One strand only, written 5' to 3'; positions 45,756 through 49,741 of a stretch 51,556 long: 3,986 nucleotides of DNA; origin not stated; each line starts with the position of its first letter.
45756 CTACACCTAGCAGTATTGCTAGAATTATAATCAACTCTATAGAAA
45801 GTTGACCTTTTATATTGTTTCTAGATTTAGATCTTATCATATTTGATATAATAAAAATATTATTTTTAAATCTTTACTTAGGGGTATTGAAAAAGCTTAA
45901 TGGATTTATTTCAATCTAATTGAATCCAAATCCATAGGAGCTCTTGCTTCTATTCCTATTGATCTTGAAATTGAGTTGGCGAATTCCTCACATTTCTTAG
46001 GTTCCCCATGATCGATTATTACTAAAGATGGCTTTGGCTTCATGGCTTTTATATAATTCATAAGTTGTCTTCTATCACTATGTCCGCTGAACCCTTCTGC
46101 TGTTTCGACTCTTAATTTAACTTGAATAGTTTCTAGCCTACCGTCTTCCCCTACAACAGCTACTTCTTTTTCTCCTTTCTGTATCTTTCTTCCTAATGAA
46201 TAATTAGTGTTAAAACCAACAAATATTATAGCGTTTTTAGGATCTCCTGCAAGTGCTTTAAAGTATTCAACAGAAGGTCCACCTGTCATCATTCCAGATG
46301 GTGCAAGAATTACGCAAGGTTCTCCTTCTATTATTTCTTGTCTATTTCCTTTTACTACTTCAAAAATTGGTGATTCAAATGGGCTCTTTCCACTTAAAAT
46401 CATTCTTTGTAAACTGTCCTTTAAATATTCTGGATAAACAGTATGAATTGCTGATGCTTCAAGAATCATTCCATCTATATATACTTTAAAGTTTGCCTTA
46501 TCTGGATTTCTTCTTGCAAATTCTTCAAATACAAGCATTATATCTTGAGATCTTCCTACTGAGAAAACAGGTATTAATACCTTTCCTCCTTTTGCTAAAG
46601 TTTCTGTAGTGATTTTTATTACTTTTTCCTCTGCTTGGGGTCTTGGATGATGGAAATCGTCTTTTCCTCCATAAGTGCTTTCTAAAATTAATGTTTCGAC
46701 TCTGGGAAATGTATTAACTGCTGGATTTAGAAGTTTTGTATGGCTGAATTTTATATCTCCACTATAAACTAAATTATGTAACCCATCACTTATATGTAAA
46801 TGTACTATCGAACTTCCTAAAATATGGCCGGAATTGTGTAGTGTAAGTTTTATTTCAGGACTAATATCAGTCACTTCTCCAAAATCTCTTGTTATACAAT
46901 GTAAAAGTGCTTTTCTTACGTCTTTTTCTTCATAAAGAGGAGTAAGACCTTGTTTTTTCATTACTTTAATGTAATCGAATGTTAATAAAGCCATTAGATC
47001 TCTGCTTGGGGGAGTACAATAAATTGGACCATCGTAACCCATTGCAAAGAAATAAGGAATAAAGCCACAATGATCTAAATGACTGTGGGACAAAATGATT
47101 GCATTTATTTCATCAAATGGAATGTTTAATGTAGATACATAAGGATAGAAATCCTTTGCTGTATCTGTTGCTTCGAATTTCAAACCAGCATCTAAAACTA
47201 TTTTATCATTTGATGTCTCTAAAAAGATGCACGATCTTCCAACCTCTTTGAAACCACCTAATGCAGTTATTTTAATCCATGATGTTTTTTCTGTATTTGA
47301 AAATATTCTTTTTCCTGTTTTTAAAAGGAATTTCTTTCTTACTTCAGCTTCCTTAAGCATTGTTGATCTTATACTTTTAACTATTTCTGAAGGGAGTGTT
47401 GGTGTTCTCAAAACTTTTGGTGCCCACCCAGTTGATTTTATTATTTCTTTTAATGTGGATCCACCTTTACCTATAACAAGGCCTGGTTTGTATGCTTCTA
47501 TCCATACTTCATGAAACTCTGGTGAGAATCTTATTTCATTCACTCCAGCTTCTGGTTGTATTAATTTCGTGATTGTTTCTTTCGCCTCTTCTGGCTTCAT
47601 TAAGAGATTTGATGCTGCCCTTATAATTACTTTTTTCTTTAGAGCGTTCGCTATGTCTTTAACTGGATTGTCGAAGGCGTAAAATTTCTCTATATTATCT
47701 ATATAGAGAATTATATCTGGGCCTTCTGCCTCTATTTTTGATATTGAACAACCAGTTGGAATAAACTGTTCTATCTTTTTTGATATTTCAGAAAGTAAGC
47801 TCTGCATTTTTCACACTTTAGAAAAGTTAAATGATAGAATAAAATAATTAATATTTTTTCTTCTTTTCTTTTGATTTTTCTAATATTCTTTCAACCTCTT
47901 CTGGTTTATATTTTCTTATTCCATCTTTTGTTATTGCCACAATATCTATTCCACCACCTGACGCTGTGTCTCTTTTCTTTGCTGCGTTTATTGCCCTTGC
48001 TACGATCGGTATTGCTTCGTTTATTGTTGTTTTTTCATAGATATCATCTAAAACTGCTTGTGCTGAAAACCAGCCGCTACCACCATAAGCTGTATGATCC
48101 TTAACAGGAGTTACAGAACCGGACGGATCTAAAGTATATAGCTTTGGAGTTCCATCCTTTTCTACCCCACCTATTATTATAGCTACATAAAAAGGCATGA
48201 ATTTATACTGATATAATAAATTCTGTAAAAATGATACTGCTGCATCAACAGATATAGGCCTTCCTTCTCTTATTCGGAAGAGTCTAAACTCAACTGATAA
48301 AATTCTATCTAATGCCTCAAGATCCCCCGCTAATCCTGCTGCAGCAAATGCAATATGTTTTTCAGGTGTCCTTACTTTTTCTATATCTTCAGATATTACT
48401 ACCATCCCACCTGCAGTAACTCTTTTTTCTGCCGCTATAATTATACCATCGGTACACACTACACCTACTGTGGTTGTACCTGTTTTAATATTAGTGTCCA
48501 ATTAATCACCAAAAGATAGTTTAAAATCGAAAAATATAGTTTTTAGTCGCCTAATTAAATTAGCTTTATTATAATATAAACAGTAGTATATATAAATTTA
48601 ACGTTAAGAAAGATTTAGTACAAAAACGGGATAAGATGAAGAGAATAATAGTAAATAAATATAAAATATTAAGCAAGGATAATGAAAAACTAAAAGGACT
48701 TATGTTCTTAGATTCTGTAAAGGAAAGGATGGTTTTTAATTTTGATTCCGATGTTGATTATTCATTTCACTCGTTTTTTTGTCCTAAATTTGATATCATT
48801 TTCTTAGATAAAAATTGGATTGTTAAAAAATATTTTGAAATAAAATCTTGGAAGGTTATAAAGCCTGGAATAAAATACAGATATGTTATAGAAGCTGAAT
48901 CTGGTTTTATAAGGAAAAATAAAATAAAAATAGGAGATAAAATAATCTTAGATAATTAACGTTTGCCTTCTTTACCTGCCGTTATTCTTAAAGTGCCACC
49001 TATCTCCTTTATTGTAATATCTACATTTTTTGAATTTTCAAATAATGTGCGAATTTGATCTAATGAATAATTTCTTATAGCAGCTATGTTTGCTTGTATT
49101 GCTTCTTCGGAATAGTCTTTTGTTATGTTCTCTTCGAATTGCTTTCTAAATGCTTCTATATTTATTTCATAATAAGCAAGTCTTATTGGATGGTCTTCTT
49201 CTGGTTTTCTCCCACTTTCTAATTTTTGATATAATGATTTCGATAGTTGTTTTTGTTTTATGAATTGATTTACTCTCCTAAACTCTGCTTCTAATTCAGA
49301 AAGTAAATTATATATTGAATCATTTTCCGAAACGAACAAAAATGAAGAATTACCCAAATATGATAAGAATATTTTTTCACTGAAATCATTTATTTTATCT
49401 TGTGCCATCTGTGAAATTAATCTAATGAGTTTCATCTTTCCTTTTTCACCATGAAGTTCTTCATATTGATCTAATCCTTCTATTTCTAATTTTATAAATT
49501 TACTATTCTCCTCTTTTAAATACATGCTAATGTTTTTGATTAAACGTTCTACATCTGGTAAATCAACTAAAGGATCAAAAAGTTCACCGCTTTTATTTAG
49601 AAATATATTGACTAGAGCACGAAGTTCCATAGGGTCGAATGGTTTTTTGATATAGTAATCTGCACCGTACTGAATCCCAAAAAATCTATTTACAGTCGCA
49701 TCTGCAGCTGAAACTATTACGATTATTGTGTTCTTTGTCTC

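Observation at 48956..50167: Archaeal response regulator with wHTH-REC-degenerate GGDEF architecture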

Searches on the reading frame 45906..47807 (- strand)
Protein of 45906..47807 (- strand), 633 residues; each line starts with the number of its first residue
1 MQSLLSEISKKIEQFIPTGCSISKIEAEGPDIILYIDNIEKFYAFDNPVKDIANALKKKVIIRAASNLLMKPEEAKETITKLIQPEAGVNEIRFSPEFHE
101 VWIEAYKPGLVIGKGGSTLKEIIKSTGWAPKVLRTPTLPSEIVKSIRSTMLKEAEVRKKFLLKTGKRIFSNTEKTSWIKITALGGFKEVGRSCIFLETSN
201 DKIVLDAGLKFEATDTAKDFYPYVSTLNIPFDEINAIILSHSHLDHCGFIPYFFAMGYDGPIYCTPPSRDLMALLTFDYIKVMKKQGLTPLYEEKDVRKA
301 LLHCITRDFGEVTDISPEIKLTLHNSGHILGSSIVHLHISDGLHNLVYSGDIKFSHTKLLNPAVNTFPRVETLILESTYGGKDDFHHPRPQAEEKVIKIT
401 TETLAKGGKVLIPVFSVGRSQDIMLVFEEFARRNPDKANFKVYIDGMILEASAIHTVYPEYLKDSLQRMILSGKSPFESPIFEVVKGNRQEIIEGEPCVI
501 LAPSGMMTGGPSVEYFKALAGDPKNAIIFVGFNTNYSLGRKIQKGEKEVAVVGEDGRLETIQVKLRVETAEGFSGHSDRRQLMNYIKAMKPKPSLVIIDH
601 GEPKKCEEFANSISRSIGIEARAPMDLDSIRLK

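Call 3: search_protein_families(library=pfam, proteins=[window:45906-47807:-], max_evalue=1)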
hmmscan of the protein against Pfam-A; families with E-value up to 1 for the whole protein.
window:45906-47807:- (633 aa): 10 families
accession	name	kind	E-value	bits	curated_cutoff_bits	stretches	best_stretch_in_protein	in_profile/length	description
PF10996.14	Beta-Casp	-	7.7e-26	91.4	27.7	1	421-542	2-120/120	Beta-Casp domain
PF07521.17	RMMBL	-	1.6e-19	70.1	21.6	1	561-624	2-63/63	Zn-dependent metallo-hydrolase RNA specificity domain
PF17214.9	KH_TffA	-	4.9e-15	55.7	22.6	1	4-67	3-66/68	Transcription termination factor FttA, KH domain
PF16661.11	Lactamase_B_6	-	1.2e-12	48.1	27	1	196-363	2-173/193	Metallo-beta-lactamase superfamily domain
PF00753.33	Lactamase_B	-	1.6e-10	41.7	22.7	1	190-378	5-162/196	Metallo-beta-lactamase superfamily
PF12706.13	Lactamase_B_2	-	2.4e-05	24.5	27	1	203-379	3-166/200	Beta-lactamase superfamily domain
PF07650.23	KH_2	-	4.7e-05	23.6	22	1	76-124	3-52/78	KH domain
PF00013.35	KH_1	-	0.0011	19.1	21.5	1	103-127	6-30/66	KH domain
PF23023.1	Anti-Pycsar_Apyc1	-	0.017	15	50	1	226-361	46-176/250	Anti-Pycsar protein Apyc1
PF13483.12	Lactamase_B_3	-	0.03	14.7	24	1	189-247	5-50/160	Beta-lactamase superfamily domain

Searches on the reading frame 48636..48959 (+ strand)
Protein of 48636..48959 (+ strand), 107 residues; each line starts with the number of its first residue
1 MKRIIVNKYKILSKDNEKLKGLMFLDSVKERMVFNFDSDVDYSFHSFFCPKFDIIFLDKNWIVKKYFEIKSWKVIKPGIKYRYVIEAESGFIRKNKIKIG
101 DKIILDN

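Call 3: search_protein_families(library=pfam, proteins=[window:48636-48959:+], max_evalue=1)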
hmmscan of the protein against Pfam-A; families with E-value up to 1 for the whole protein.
window:48636-48959:+ (107 aa): 1 family
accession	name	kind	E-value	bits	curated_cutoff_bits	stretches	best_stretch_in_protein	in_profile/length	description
PF02643.20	DUF192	-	1.2e-12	48.2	27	1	11-103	5-94/96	Uncharacterized ACR, COG1430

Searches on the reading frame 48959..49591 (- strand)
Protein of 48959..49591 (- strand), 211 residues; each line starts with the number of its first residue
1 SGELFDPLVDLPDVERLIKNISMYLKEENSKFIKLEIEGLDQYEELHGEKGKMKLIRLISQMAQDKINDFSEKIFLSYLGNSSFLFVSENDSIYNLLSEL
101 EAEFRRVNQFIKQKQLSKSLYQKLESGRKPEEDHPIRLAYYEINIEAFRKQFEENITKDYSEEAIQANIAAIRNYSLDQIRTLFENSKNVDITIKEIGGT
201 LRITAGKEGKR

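Call 13: search_solved_structures(query=A2, max_evalue=10, show_alignments=3)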
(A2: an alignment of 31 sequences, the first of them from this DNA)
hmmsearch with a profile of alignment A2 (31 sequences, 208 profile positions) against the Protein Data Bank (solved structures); distinct sequences matched with E-value up to 10: 12.
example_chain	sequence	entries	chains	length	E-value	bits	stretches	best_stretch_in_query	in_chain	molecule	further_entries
6eib_A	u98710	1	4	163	0.0016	21.5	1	30-115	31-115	Sensory box/GGDEF family protein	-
4zve_A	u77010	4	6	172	0.0021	21.1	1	28-100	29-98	Diguanylate cyclase DosC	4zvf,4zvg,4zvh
3mtk_A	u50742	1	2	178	0.16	14.9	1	5-100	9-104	Diguanylate cyclase/phosphodiesterase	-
4urg_A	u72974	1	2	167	0.26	14.2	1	6-105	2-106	DIGUANYLATE CYCLASE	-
4urs_A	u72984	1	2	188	0.27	14.2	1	6-105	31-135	DIGUANYLATE CYCLASE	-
4urq_U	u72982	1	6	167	0.48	13.4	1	6-105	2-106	DIGUANYLATE CYCLASE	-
9v21_sn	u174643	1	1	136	0.63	13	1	91-135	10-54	40S ribosomal protein S12, putative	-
9clo_A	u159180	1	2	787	0.97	12.3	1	4-138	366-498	Oxygen sensor protein DosP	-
9cmf_A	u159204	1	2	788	0.97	12.3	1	4-138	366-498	Oxygen sensor protein DosP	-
9cdr_A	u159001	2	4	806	1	12.3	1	4-138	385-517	Oxygen sensor protein DosP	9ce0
9bgv_A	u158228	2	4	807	1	12.3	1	4-138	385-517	Oxygen sensor protein DosP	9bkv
3d1p_A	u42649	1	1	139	1.8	11.5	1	161-192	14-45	Putative thiosulfate sulfurtransferase YOR285W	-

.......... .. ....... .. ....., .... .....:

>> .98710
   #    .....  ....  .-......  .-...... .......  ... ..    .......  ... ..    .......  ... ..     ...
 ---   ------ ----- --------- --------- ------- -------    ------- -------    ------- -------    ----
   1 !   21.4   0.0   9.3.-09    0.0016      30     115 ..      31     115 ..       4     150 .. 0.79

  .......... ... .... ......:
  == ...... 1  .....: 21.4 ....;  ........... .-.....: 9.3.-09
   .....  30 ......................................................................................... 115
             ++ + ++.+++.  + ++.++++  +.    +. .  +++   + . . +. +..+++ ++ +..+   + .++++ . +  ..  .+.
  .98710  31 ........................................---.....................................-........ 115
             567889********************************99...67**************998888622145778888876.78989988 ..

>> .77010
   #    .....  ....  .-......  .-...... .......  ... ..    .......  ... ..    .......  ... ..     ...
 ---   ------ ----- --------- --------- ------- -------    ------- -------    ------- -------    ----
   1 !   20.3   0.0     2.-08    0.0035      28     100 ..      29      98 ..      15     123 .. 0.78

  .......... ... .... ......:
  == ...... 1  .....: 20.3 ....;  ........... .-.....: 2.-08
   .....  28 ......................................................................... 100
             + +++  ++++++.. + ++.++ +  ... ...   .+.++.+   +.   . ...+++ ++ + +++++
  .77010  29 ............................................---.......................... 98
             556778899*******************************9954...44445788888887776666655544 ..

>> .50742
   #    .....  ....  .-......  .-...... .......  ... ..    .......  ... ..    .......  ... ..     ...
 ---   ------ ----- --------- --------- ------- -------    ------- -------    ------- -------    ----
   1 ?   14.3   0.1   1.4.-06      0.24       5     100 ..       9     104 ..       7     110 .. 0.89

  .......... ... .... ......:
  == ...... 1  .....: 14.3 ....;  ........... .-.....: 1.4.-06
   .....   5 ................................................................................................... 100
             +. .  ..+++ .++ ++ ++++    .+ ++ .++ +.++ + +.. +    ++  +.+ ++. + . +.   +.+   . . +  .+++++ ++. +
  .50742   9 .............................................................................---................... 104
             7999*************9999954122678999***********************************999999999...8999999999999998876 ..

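Call 28: predict_structure(alignment_id=A2)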
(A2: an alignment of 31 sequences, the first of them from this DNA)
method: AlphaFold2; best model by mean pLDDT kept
length: 211 residues; sequences in the alignment: 31
mean_pLDDT: 73.2   pTM: 0.61
mean pLDDT of the five models: 73.2, 72.2, 69.2, 68.3, 67.8
residues with pLDDT >= 90: 56; 70-90: 59; 50-70: 75; < 50: 21
segments of 3 or more residues with pLDDT < 50: 1-3, 158-160, 167-175, 208-211
pLDDT, mean of each block of 10 residues (from residue 1): 49 68 83 92 89 91 93 87 88 94 91 67 59 79 82 59 51 50 59 57 53 35
secondary structure, 60 per line:
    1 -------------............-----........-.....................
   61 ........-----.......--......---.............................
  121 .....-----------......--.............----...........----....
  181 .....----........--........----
elements in order: H14-25 E31-38 H40-68 E74-80 E83-88 H92-125 E137-142 H145-157 H162-172 H177-185 E190-197 E200-207

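Call 33: fold_search(model_id=the predicted structure, library=pdb)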
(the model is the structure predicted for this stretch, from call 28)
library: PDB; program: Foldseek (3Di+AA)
matches with E <= 10: 1052; with E <= 0.001: 8
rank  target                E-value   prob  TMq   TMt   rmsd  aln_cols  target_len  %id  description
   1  4zvf                  2.9e-04  1.00  0.45  0.55  11.3       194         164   14  Crystal structure of GGDEF domain of the E. coli DosC - form II (GTP-alpha-S-bound) (released 2015-11-11)
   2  6ifn_A                3.7e-04  1.00  0.36  0.12  19.2       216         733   12  Crystal structure of Type III-A CRISPR Csm complex (released 2018-12-12)
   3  3wc0_F                5.3e-04  1.00  0.37  0.33  16.8       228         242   13  Crystal structure of C. albicans tRNA(His) guanylyltransferase (Thg1) with GTP (released 2013-12-18)
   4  4wxw                  7.1e-04  1.00  0.43  0.54   9.8       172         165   10  SadC (323-487) from Pseudomonas aeruginosa PAO1 (released 2015-11-18)
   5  4zvg_A                7.1e-04  1.00  0.46  0.58   9.9       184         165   14  Crystal structure of GGDEF domain of the E. coli DosC - form III (released 2015-11-11)
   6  6tts_A                7.5e-04  1.00  0.41  0.49   9.4       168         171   13  Crystal structure of the GGDEF domain of DgcB from Caulobacter crescentus in complex with c-di-GMP (released 2021-01-13)
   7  6eib_A                8.0e-04  1.00  0.37  0.48   9.8       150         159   13  Structure of the active GGEEF domain of a diguanylate cyclase from Vibrio cholerae. (released 2018-10-10)
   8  3wc0_E                8.5e-04  0.99  0.34  0.31  18.0       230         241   11  Crystal structure of C. albicans tRNA(His) guanylyltransferase (Thg1) with GTP (released 2013-12-18)
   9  5euh_A                1.1e-03  1.00  0.39  0.49   8.2       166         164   11  Crystal structure of the c-di-GMP-bound GGDEF domain of P. fluorescens GcbC (released 2015-12-30)
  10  6eib_C                1.1e-03  1.00  0.39  0.51   9.4       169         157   15  Structure of the active GGEEF domain of a diguanylate cyclase from Vibrio cholerae. (released 2018-10-10)
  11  6eib_B                1.1e-03  1.00  0.37  0.47  10.2       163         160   15  Structure of the active GGEEF domain of a diguanylate cyclase from Vibrio cholerae. (released 2018-10-10)
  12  3wbz_F                1.1e-03  1.00  0.37  0.31   9.8       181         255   14  Crystal structure of C. albicans tRNA(His) guanylyltransferase (Thg1) with ATP (released 2013-12-18)
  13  4urg_B                1.2e-03  1.00  0.40  0.52   2.9       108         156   18  Crystal Structure of GGDEF domain from T.maritima (active-like dimer) (released 2014-10-08)
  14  5d0h_B                1.4e-03  1.00  0.34  0.42  15.7       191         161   12  Crystal Structure of triple mutant (KDA to EGY) of an adenylyl cyclase Ma1120 from Mycobacterium avium in complex with (released 2016-08-10)
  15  3wbz_D                1.5e-03  1.00  0.37  0.31  14.1       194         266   12  Crystal structure of C. albicans tRNA(His) guanylyltransferase (Thg1) with ATP (released 2013-12-18)
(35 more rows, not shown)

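Call 53: search_protein_representatives(alignment_id=A2)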
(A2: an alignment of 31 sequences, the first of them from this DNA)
Query: 31 sequences, 208 profile positions. Proteins with E-value up to 0.001 (for the whole library): 1225; up to 1e-10: 39; up to 1e-30: 12. The best 150 are listed.
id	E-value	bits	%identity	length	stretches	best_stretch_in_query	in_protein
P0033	1.0e-69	250.8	-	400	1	1-206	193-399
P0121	1.4e-69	250.3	-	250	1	1-204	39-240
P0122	5.6e-67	241.8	-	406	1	1-207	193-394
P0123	1.5e-65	237.1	-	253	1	1-206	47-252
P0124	4.4e-61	222.6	-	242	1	1-206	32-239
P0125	2.5e-60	220.1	-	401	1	1-207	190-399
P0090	1.2e-57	211.4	-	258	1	1-206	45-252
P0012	2.2e-57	210.5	-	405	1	1-206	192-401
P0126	4.3e-56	206.3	-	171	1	37-207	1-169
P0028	1.1e-42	162.5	-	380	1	3-207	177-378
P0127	3.3e-34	134.8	-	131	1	74-206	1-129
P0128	6.6e-34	133.8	-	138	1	79-207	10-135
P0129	6.3e-26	107.7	-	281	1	1-87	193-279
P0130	3.7e-25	105.2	-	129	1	85-207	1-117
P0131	1.0e-19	87.4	-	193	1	1-120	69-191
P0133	5.0e-15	72.1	-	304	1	4-146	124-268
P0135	2.4e-13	66.6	-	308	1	6-135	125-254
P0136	2.2e-12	63.5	-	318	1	11-123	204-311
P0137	3.2e-12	63.0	-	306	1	7-151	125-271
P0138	4.3e-12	62.6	-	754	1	6-118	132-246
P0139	1.1e-11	61.3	-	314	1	3-111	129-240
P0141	2.4e-11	60.1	-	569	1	19-175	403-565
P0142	2.9e-11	59.8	-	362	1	6-149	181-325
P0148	6.8e-11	58.6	-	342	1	7-172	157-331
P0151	7.5e-11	58.5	-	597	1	6-150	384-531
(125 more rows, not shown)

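Call 54: search_protein_families(library=pfam, proteins=[P0133, P0135, P0136, P0137, P0138, P0139, P0141, P0142, P0148, P0151], max_evalue=0.001)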
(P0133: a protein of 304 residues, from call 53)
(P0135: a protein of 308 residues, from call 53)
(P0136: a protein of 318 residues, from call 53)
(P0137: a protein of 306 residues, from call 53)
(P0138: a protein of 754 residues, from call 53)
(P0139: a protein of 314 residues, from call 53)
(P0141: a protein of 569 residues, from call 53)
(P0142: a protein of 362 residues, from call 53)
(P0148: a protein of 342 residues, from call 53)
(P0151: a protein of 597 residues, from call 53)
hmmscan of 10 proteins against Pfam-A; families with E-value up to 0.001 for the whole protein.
P0133 (304 aa): 2 families
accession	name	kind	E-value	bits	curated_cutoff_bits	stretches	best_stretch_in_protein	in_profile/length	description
PF00072.30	Response_reg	-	4.9e-26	91.5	30.2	1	4-115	1-110/111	Response regulator receiver domain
PF00990.26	GGDEF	-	5.9e-19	68.8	23.8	1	127-236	5-114/161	Diguanylate cyclase, GGDEF domain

P0135 (308 aa): 3 families
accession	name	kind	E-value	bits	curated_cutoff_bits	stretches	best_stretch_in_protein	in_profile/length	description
PF00990.26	GGDEF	-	1.4e-11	44.8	23.8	1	126-223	5-104/161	Diguanylate cyclase, GGDEF domain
PF22335.1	Cas10-Cmr2_palm2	-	0.00014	22.4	27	1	150-267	2-102/133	Cas10/Cmr2, second palm domain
PF00072.30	Response_reg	-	0.00042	20.9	30.2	1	5-111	2-110/111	Response regulator receiver domain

P0136 (318 aa): 2 families
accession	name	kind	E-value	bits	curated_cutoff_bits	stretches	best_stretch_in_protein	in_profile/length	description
PF00072.30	Response_reg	-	1.6e-32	112.4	30.2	1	75-186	1-110/111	Response regulator receiver domain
PF00990.26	GGDEF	-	2.5e-05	24.5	23.8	1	201-285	6-93/161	Diguanylate cyclase, GGDEF domain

P0137 (306 aa): 1 family
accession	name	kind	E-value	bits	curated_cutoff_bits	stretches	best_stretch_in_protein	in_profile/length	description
PF00990.26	GGDEF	-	3.1e-12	47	23.8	1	125-213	5-94/161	Diguanylate cyclase, GGDEF domain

P0138 (754 aa): 3 families
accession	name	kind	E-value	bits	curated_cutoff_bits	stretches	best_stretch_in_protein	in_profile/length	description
PF00563.25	EAL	-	1.2e-42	146.4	31.3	1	519-745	3-235/236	EAL domain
PF00072.30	Response_reg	-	2.8e-29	102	30.2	1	7-119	1-111/111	Response regulator receiver domain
PF00990.26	GGDEF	-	1.1e-18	67.9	23.8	1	133-229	5-103/161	Diguanylate cyclase, GGDEF domain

P0139 (314 aa): 3 families
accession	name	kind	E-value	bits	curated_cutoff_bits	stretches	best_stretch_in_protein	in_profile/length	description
PF00072.30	Response_reg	-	1.7e-25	89.8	30.2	1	6-119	1-111/111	Response regulator receiver domain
PF00990.26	GGDEF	-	3.4e-18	66.4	23.8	1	133-226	5-101/161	Diguanylate cyclase, GGDEF domain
PF22335.1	Cas10-Cmr2_palm2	-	0.00093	19.8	27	0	157-298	2-125/133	Cas10/Cmr2, second palm domain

P0141 (569 aa): 3 families
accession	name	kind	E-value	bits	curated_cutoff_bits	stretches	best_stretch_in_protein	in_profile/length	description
PF00072.30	Response_reg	-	3.8e-54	182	30.2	3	266-376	1-110/111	Response regulator receiver domain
PF00990.26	GGDEF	-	8.8e-09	35.8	23.8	1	406-489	20-105/161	Diguanylate cyclase, GGDEF domain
PF10747.14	SirA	-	1.7e-05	25.7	26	0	95-190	39-137/140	Sporulation inhibitor of replication protein SirA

P0142 (362 aa): 1 family
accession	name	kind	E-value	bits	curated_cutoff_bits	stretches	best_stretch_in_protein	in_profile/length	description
PF00990.26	GGDEF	-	1.8e-15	57.5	23.8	1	182-270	5-93/161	Diguanylate cyclase, GGDEF domain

P0148 (342 aa): 2 families
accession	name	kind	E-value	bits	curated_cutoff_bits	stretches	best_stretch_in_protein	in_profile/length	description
PF00990.26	GGDEF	-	9.1e-14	52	23.8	1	168-267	20-116/161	Diguanylate cyclase, GGDEF domain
PF00571.33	CBS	-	1.3e-08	35.5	24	0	22-69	7-55/57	CBS domain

P0151 (597 aa): 3 families
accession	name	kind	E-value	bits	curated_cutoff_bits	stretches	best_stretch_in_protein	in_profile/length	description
PF00990.26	GGDEF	-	1.2e-11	45.1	23.8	1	385-484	5-110/161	Diguanylate cyclase, GGDEF domain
PF21623.3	HK_sensor_dom_bact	-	2.7e-07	30.5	27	1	85-206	44-170/253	Bacterial histidine kinase, sensor domain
PF02743.24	dCache_1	-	0.00015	21.8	45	0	75-208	45-162/240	Cache domain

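Call 56: list_cluster_members(proteins=[P0133, P0139, P0138, P0135, P0137, P0136, P0142, P0148])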
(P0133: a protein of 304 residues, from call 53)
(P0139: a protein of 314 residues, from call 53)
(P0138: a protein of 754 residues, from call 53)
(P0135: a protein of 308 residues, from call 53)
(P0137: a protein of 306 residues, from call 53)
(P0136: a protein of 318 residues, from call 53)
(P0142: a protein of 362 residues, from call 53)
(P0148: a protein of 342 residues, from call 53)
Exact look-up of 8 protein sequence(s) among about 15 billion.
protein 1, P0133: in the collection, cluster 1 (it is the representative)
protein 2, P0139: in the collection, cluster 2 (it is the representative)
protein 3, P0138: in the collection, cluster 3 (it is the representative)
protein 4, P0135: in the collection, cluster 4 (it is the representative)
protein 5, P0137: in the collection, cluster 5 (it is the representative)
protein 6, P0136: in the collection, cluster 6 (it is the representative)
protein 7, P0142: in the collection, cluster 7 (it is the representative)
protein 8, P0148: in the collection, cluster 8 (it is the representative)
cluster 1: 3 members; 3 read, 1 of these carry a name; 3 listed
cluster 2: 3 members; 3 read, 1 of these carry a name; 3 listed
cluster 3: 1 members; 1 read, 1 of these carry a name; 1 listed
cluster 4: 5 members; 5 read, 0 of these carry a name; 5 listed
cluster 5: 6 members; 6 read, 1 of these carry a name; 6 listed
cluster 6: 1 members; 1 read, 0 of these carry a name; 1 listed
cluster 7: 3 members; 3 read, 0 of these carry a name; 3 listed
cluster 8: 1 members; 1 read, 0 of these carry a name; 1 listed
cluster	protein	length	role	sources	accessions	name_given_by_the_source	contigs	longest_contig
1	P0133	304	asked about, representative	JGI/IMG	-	-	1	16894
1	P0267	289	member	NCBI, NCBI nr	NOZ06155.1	MAG: response regulator [Chloroflexi bacterium] | response regulator [Chloroflexota bacterium]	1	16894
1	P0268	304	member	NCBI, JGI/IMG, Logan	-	-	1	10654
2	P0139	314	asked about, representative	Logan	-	-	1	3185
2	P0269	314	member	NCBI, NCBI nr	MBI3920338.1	MAG: response regulator [Armatimonadetes bacterium] | response regulator [Armatimonadota bacterium]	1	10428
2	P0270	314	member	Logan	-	-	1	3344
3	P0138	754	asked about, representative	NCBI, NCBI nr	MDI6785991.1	MAG: EAL domain-containing protein [bacterium] | EAL domain-containing protein [bacterium]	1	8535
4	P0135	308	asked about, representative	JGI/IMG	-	-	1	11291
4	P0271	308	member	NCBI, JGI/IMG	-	-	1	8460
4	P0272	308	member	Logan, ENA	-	-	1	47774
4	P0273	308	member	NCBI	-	-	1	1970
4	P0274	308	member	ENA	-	-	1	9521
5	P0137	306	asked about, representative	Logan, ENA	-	-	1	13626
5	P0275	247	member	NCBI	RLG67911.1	diguanylate cyclase response regulator, partial [archaeon]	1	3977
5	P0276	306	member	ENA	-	-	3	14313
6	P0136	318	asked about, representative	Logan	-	-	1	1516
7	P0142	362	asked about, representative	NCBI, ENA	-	-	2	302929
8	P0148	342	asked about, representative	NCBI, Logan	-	-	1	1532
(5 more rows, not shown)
